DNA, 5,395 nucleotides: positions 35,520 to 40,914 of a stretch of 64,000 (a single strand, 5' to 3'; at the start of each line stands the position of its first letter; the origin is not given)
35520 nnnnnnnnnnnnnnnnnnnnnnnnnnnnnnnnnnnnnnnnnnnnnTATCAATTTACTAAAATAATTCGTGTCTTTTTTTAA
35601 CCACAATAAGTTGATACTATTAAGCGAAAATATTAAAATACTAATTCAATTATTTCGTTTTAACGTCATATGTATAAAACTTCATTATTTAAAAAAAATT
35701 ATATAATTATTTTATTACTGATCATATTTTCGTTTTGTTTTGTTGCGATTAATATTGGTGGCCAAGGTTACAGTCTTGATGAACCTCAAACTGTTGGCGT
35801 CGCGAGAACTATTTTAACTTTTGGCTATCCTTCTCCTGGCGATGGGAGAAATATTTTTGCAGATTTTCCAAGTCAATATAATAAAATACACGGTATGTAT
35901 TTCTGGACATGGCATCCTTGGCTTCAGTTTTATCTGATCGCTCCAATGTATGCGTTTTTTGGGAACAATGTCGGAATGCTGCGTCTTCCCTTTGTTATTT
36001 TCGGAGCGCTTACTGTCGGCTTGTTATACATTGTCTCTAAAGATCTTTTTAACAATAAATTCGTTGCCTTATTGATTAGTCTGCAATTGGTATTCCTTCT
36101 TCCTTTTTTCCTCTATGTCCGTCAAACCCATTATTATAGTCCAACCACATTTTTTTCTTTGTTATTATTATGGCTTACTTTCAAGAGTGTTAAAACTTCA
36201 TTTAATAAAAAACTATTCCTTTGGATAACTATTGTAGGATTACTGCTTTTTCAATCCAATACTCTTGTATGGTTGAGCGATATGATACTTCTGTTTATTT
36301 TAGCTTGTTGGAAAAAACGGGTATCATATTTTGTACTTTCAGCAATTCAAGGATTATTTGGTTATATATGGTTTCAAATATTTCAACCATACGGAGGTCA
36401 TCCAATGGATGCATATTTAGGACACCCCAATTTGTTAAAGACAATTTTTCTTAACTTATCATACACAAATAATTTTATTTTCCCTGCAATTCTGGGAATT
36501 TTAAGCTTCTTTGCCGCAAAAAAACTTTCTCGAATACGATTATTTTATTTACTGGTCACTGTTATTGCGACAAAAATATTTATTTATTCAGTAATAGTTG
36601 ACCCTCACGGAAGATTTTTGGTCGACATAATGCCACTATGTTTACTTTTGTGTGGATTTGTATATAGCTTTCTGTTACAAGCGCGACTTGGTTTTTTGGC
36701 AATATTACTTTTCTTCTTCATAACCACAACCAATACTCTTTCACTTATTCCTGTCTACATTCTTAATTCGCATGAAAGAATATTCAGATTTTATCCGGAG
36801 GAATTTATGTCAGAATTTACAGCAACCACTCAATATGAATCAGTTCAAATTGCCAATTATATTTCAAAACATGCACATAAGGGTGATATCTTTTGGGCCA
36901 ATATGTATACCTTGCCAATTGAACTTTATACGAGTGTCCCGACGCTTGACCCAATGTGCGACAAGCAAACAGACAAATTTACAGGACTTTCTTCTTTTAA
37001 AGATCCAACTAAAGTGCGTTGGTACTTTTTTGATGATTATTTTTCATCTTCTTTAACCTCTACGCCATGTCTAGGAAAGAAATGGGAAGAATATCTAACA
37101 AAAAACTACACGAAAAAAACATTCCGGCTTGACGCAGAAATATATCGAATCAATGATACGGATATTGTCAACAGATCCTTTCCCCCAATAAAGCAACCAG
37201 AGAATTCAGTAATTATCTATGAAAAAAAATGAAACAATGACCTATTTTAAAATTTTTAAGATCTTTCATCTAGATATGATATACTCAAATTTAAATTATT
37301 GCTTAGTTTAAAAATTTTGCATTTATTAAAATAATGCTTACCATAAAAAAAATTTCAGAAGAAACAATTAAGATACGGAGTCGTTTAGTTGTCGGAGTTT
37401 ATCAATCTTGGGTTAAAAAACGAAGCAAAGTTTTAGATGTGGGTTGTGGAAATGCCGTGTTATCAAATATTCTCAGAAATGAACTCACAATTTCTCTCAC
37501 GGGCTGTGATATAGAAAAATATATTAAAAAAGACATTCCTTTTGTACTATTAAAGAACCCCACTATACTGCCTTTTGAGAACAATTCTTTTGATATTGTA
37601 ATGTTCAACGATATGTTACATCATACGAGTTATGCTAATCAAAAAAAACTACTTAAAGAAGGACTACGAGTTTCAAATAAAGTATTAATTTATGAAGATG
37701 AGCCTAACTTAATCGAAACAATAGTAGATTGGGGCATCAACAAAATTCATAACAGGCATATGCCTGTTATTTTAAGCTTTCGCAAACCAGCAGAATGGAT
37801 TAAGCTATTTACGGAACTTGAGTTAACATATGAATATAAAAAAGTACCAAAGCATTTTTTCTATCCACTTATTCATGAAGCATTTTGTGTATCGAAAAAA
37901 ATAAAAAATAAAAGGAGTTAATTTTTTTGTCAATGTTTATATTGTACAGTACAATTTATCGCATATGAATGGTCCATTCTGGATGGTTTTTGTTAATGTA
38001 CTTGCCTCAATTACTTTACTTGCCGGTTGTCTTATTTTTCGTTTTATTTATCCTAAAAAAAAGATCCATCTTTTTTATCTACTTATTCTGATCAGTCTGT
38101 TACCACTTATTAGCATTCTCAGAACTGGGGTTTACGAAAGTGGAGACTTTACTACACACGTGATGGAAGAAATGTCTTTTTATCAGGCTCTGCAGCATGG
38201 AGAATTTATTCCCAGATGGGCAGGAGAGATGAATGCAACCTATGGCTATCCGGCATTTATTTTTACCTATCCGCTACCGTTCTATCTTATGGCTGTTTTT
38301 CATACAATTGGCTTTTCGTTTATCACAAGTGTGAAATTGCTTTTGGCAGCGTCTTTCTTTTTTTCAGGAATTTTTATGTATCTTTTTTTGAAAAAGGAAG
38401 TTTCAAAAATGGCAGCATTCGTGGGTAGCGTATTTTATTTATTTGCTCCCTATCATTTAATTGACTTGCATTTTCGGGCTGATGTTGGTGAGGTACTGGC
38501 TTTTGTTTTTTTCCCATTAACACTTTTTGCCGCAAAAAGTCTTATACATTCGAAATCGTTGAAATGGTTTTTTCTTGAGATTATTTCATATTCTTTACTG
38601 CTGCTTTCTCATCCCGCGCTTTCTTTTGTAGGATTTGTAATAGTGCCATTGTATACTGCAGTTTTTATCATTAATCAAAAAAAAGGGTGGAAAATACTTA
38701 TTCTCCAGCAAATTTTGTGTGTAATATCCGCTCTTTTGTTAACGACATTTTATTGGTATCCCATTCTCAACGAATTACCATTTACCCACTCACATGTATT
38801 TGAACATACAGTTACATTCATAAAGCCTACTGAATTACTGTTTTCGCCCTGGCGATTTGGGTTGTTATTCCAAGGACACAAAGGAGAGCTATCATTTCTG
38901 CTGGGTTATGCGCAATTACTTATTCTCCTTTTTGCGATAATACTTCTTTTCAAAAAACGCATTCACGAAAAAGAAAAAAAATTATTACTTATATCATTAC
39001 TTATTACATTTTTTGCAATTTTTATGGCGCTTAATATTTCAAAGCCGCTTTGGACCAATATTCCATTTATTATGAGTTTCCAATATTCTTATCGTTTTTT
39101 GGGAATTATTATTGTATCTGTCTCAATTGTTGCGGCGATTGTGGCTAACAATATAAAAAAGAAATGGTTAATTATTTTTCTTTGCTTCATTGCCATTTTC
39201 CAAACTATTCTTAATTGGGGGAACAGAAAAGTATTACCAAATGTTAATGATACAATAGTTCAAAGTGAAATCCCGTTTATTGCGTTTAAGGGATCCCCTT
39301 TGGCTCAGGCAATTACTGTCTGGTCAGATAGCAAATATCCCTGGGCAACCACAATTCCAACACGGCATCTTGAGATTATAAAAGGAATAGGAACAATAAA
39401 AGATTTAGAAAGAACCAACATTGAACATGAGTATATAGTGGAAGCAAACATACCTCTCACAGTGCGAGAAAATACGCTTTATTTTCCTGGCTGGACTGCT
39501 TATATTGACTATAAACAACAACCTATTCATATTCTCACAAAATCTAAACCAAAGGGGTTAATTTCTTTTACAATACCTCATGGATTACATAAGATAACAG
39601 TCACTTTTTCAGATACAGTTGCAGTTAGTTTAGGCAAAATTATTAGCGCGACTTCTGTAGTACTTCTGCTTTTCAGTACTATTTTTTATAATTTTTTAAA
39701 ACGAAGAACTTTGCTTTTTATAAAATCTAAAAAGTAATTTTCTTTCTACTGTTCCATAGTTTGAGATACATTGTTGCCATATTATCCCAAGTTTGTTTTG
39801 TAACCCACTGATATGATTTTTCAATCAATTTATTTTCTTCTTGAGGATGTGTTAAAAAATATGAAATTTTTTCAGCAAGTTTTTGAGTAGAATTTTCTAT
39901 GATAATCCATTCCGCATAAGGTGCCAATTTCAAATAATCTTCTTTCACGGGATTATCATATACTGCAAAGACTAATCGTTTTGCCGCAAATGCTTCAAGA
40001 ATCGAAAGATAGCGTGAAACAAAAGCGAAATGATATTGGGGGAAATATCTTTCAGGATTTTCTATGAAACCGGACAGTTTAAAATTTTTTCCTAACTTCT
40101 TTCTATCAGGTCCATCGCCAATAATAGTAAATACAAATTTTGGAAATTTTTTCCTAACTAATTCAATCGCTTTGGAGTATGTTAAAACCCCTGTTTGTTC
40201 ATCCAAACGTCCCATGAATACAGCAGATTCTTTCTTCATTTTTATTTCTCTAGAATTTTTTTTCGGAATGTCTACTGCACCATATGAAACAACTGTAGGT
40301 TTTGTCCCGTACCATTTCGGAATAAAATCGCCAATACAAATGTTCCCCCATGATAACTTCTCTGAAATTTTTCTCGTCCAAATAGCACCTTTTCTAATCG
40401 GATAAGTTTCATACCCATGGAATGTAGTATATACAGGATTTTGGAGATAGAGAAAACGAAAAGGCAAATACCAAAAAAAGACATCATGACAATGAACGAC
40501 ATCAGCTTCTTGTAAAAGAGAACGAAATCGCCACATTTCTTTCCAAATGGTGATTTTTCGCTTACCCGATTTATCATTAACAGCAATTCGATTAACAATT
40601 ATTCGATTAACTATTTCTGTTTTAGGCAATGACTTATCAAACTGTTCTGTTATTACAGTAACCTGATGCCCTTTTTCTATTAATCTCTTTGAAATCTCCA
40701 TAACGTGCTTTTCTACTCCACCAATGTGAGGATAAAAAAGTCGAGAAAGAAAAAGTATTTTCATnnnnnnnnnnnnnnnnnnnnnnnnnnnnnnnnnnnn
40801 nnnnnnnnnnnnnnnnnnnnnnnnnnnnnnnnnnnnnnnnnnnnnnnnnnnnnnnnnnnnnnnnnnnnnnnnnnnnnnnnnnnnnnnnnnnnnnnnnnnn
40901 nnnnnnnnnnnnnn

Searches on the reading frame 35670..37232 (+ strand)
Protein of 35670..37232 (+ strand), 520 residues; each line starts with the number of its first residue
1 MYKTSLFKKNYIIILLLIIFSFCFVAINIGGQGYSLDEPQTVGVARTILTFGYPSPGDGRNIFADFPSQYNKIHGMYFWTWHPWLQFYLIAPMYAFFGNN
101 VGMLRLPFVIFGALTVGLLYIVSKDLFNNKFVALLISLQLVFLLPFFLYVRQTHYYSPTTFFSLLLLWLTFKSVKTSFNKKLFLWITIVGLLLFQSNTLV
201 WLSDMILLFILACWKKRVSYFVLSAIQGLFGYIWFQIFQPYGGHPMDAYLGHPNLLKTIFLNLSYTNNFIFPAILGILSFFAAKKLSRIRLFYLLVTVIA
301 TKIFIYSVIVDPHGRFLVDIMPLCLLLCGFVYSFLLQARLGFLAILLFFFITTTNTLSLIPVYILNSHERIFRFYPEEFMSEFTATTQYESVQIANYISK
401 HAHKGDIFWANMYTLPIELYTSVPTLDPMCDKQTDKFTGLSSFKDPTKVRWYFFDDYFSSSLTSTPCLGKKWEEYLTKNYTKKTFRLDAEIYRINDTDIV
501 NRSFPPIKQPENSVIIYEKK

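Call 34: search_protein_families(library=pfam, proteins=[window:35670-37232:+], max_evalue=0.0001)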
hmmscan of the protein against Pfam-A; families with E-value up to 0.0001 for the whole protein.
window:35670-37232:+ (520 aa): 1 family
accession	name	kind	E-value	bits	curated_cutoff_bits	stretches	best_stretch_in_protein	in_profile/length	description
PF13231.12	PMT_2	-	4.1e-05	24.3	26.1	1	82-221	2-145/160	Dolichyl-phosphate-mannose-protein mannosyltransferase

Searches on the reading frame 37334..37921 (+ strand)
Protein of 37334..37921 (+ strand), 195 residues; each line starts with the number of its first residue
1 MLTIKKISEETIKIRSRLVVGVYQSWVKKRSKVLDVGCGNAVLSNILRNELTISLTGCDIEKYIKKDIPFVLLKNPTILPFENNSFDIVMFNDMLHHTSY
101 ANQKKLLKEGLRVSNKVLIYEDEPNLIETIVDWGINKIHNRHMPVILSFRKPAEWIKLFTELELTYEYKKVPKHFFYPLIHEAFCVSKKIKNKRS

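Call 34: search_protein_families(library=pfam, proteins=[window:37334-37921:+], max_evalue=0.0001)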
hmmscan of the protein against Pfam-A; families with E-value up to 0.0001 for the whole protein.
window:37334-37921:+ (195 aa): 6 families
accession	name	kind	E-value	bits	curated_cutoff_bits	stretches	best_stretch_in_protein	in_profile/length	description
PF07021.18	MetW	-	1.8e-10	41.2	21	1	24-135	8-121/193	Methionine biosynthesis protein MetW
PF08241.18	Methyltransf_11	-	1.9e-10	41.6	21.2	1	34-113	1-86/95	Methyltransferase domain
PF13649.12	Methyltransf_25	-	3e-09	37.9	27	1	33-113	1-92/97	Methyltransferase domain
PF13847.12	Methyltransf_31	-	1.2e-06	28.8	27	0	28-62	2-38/145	Methyltransferase domain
PF13489.12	Methyltransf_23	-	2.7e-06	27.7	27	1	28-115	21-109/164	Methyltransferase domain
PF08242.18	Methyltransf_12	-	0.0001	23.4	30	0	34-108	1-86/98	Methyltransferase domain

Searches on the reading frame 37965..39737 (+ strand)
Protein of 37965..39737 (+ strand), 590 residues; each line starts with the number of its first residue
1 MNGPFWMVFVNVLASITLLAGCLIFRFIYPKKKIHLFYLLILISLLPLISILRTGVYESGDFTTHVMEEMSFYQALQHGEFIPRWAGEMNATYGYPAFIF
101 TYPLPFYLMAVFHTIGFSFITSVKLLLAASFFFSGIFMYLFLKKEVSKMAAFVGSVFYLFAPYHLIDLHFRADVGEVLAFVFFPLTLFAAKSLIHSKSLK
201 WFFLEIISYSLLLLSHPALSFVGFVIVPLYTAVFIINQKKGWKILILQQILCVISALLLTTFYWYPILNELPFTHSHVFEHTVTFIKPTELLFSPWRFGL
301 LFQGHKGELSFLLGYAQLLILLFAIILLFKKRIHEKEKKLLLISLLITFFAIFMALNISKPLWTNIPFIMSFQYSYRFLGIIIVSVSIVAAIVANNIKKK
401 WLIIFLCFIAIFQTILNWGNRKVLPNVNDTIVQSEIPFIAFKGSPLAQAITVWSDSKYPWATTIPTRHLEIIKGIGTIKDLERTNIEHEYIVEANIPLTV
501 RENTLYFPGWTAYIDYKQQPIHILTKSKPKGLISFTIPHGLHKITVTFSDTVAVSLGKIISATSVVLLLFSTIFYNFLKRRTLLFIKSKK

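Call 34: search_protein_families(library=pfam, proteins=[window:37965-39737:+], max_evalue=0.0001)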
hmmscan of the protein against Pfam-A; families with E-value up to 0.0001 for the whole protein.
window:37965-39737:+ (590 aa): 1 family
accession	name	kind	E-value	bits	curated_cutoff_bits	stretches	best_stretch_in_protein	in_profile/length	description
PF10131.15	PTPS_related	-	1.1e-11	44.4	26.4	1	103-418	6-307/621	6-pyruvoyl-tetrahydropterin synthase related domain; membrane protein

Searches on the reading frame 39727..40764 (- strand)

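Call 34: search_protein_families(library=pfam, proteins=[window:39727-40764:-], max_evalue=0.0001)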
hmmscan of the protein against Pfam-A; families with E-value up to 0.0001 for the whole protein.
window:39727-40764:- (345 aa): 4 families
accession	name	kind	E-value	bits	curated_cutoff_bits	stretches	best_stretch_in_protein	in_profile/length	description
PF13439.12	Glyco_transf_4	-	1.5e-18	67.9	28.5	1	14-136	1-129/170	Glycosyltransferase Family 4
PF00534.26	Glycos_transf_1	-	1.9e-11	44.2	26.4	1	169-320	6-172/172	Glycosyl transferases group 1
PF13692.12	Glyco_trans_1_4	-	1.3e-08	35.6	27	1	181-305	4-141/142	Glycosyl transferases group 1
PF13579.12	Glyco_trans_4_4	-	5.5e-07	30.5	29.7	1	15-117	1-103/158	Glycosyl transferase 4-like domain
